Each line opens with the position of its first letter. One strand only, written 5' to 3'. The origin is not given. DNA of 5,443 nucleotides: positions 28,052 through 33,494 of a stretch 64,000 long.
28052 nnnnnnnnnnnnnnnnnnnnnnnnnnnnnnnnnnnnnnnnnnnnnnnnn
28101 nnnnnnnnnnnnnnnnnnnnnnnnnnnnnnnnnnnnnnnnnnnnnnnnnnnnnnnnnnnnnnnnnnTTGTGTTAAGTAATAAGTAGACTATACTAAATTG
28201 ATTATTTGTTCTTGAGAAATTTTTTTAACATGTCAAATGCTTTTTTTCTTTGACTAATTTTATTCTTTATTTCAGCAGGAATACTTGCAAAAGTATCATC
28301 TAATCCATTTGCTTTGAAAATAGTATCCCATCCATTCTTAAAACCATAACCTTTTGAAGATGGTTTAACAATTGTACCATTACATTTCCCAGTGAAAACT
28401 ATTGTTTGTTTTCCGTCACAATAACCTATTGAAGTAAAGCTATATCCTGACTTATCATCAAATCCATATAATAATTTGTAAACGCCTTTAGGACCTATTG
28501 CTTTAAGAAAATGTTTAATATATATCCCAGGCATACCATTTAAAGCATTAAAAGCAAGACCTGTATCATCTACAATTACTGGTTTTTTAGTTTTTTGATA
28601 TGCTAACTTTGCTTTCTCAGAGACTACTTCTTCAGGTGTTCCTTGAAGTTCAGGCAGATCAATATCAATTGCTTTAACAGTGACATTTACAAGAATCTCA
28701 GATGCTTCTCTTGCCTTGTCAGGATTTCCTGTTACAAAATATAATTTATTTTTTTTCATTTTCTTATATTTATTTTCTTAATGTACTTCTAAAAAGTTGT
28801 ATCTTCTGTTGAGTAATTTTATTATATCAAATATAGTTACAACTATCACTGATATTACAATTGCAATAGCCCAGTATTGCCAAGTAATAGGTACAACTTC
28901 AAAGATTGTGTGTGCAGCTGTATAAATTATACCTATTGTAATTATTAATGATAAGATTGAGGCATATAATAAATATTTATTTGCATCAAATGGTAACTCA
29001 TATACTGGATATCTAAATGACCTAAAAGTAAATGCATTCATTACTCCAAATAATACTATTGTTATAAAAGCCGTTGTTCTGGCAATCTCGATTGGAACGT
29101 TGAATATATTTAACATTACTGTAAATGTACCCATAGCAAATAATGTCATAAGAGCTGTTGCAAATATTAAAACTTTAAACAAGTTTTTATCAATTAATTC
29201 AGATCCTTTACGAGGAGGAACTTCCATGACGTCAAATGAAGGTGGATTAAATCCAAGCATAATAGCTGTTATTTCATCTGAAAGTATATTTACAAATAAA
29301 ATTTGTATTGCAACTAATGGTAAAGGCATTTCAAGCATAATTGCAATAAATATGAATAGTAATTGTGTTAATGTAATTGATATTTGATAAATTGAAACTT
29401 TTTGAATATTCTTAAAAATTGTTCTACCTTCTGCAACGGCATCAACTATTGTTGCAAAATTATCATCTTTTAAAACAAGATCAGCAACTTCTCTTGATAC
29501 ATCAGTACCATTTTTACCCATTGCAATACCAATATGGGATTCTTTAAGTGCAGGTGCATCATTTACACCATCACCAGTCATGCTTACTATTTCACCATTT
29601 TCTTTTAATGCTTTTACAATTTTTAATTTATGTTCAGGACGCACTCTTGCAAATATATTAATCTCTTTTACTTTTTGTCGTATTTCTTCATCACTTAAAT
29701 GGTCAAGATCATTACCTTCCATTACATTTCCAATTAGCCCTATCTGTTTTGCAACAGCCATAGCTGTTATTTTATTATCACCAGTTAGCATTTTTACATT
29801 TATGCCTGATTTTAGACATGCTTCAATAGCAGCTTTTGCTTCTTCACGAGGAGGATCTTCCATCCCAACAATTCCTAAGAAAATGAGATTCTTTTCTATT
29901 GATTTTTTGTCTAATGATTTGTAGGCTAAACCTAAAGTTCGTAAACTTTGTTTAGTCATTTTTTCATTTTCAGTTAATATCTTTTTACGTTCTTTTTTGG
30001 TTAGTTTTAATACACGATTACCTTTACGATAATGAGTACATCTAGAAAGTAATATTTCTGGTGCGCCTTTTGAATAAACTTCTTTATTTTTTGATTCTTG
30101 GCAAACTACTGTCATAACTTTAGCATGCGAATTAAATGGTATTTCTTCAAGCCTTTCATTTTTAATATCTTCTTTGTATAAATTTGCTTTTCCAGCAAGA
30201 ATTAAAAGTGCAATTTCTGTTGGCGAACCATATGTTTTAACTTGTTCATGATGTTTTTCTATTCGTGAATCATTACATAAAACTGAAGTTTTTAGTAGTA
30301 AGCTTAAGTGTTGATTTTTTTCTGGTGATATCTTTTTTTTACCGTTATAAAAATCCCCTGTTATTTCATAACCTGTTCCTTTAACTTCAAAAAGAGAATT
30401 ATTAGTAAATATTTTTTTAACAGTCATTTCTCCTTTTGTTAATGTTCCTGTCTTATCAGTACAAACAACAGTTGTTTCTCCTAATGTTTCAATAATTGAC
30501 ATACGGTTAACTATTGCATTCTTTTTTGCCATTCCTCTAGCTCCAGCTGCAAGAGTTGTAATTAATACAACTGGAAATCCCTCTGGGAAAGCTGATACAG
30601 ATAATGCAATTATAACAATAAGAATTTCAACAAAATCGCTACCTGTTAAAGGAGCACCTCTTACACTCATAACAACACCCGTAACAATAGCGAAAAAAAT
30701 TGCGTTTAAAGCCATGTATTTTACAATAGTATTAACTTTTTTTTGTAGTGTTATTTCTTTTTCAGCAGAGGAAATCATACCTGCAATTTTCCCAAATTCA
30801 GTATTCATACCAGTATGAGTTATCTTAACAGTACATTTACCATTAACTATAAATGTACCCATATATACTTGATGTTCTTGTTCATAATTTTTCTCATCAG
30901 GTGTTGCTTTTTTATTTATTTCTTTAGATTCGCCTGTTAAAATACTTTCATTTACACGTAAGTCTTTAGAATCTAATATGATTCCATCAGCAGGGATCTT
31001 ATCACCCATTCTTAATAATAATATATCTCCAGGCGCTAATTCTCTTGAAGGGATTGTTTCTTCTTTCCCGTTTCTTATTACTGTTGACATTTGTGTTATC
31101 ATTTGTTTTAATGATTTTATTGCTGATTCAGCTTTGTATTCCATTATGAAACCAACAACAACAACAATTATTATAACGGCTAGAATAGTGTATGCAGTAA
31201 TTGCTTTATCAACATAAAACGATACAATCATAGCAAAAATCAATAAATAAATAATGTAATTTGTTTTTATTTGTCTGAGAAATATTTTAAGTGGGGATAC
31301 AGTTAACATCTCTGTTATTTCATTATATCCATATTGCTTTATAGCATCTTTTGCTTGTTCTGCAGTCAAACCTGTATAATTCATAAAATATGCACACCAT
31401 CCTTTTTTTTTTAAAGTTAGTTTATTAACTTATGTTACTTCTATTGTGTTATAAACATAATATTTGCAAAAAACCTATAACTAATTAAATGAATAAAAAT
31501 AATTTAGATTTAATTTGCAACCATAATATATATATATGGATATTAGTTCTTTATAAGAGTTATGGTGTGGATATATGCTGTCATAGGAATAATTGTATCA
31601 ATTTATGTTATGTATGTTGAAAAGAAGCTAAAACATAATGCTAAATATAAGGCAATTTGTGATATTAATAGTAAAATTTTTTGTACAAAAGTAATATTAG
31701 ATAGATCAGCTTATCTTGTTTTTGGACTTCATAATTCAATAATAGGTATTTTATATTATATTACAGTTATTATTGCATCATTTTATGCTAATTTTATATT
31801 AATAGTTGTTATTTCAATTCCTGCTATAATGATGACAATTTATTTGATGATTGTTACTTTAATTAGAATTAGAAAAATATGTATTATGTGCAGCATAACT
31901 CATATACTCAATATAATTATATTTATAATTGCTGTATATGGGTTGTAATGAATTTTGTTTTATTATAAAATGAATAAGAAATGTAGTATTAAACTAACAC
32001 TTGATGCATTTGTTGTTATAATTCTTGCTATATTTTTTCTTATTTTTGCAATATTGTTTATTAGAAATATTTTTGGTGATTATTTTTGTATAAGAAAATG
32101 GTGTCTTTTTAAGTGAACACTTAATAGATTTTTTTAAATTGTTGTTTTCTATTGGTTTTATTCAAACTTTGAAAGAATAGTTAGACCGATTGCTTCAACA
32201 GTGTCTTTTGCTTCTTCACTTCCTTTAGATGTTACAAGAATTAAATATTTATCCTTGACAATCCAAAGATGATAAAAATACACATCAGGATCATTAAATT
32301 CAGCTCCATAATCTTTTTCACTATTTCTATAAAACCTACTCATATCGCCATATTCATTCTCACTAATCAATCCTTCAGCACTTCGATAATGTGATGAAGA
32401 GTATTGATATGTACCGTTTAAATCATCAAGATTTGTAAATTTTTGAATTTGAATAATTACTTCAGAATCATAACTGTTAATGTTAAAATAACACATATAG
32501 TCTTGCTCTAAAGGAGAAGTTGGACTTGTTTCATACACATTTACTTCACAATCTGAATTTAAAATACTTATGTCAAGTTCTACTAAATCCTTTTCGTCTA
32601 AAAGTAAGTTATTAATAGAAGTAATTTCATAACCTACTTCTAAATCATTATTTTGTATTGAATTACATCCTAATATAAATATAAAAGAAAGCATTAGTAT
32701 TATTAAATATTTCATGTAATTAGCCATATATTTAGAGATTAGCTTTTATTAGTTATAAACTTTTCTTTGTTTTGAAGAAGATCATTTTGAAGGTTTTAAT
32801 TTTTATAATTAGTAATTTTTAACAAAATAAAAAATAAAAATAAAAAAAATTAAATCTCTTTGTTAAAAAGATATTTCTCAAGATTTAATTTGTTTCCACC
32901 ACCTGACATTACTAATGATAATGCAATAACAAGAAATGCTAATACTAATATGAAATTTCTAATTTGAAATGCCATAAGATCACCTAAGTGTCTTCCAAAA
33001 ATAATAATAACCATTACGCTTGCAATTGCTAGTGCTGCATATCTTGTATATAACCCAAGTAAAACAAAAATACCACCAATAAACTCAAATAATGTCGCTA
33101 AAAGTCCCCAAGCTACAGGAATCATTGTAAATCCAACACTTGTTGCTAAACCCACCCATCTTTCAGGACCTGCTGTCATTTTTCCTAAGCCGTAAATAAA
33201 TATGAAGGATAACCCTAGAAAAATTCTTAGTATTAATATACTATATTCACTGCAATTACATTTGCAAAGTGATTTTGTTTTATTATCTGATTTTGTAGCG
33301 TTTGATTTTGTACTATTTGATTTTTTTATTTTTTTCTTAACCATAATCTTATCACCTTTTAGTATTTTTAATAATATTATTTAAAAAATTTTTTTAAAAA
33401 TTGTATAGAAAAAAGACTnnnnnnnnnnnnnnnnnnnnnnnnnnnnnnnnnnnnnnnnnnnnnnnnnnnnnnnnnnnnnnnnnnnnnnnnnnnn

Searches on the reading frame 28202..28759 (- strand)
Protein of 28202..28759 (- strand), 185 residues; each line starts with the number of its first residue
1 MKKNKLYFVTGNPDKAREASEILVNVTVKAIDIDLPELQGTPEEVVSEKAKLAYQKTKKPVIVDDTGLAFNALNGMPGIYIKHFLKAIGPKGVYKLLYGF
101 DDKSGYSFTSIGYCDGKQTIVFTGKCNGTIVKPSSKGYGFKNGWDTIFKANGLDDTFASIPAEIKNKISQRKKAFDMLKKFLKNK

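Call 51: search_protein_families(library=pfam, proteins=[window:28202-28759:-], max_evalue=0.001)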
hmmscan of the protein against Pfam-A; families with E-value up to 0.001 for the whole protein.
window:28202-28759:- (185 aa): 1 family
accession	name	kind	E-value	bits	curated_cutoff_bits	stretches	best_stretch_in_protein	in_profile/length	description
PF01725.21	Ham1p_like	-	5.9e-45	153.9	22.5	1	6-181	1-186/186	Ham1 family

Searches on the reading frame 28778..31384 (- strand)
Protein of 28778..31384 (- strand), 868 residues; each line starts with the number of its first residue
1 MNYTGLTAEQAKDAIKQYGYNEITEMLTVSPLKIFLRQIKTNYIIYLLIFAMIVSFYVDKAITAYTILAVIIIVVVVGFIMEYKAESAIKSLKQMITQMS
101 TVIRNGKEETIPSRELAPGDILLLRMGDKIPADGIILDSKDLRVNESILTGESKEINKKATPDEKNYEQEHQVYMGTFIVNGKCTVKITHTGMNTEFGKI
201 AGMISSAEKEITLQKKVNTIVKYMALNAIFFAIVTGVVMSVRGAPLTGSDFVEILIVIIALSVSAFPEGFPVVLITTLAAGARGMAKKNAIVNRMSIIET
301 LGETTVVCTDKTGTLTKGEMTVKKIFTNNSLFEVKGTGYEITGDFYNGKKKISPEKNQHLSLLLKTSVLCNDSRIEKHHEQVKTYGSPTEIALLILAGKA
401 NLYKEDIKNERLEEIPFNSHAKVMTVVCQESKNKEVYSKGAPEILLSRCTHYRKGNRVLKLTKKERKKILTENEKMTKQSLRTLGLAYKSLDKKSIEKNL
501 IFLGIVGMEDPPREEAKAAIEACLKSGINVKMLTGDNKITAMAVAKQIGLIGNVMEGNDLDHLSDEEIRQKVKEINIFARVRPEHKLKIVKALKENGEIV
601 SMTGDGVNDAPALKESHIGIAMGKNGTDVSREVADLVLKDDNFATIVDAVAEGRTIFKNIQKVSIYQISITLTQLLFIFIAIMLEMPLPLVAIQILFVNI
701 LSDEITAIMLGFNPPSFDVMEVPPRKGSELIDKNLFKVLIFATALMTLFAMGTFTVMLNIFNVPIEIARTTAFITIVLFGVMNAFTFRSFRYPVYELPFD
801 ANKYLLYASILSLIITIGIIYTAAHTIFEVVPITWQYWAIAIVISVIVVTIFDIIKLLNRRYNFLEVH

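Call 51: search_protein_families(library=pfam, proteins=[window:28778-31384:-], max_evalue=0.001)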
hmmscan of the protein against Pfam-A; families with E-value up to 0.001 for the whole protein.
window:28778-31384:- (868 aa): 5 families
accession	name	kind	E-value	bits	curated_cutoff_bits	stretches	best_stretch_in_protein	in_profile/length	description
PF00122.25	E1-E2_ATPase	-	6.6e-49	166.3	28.1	1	95-288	2-181/181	E1-E2 ATPase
PF00689.26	Cation_ATPase_C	-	1.6e-36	126.1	27.3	1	687-858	1-175/175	Cation transporting ATPase, C-terminus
PF13246.12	Cation_ATPase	-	1e-21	77.2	21.7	1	368-452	1-91/91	Cation transport ATPase (P-type)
PF00702.32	Hydrolase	-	5.3e-20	73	26.4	1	306-616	3-190/191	haloacid dehalogenase-like hydrolase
PF00690.31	Cation_ATPase_N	-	2.3e-11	43.6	20.4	1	3-55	18-69/69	Cation transporter/ATPase, N-terminus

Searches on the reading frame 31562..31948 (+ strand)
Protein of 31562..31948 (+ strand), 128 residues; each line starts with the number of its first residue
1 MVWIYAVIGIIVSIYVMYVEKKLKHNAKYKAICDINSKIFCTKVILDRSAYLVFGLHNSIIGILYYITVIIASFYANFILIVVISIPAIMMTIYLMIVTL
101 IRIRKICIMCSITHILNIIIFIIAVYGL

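Call 51: search_protein_families(library=pfam, proteins=[window:31562-31948:+], max_evalue=0.001)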
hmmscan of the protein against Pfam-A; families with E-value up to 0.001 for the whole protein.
window:31562-31948:+ (128 aa): 1 family
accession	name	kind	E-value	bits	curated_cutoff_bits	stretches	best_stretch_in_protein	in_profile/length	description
PF07884.19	VKOR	-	7.4e-23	81.6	27.5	1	3-124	4-133/134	Vitamin K epoxide reductase family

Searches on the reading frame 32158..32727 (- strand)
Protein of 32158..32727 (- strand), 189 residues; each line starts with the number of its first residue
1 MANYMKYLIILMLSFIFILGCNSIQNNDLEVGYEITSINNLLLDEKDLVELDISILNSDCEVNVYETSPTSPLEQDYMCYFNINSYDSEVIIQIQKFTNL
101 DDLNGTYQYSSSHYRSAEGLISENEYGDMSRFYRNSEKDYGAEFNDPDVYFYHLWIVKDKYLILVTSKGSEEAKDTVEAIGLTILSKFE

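Call 4: search_protein_families(library=pfam, proteins=[window:32158-32727:-], max_evalue=0.1)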
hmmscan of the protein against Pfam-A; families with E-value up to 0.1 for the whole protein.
window:32158-32727:- (189 aa): 1 family
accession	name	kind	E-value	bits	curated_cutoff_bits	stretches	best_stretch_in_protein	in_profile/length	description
PF22462.2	Ctf19_RWD2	-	0.0093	16.6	26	0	72-109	29-65/77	Ctf19, second RWD domain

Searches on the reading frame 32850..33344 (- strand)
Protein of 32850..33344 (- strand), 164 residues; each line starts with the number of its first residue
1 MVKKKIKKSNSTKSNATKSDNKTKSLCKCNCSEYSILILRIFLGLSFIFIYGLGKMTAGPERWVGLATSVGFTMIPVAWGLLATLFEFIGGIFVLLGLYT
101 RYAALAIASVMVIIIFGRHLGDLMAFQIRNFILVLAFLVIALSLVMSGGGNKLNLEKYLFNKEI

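Call 4: search_protein_families(library=pfam, proteins=[window:32850-33344:-], max_evalue=0.1)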
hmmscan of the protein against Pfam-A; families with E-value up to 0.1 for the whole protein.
window:32850-33344:- (164 aa): 2 families
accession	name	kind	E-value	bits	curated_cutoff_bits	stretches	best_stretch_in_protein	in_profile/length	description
PF07681.17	DoxX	-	7.4e-14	52.6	23.6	1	36-118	2-83/85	DoxX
PF04173.18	DoxD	-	0.0045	17.4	22.7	1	82-162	70-147/167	TQO small subunit DoxD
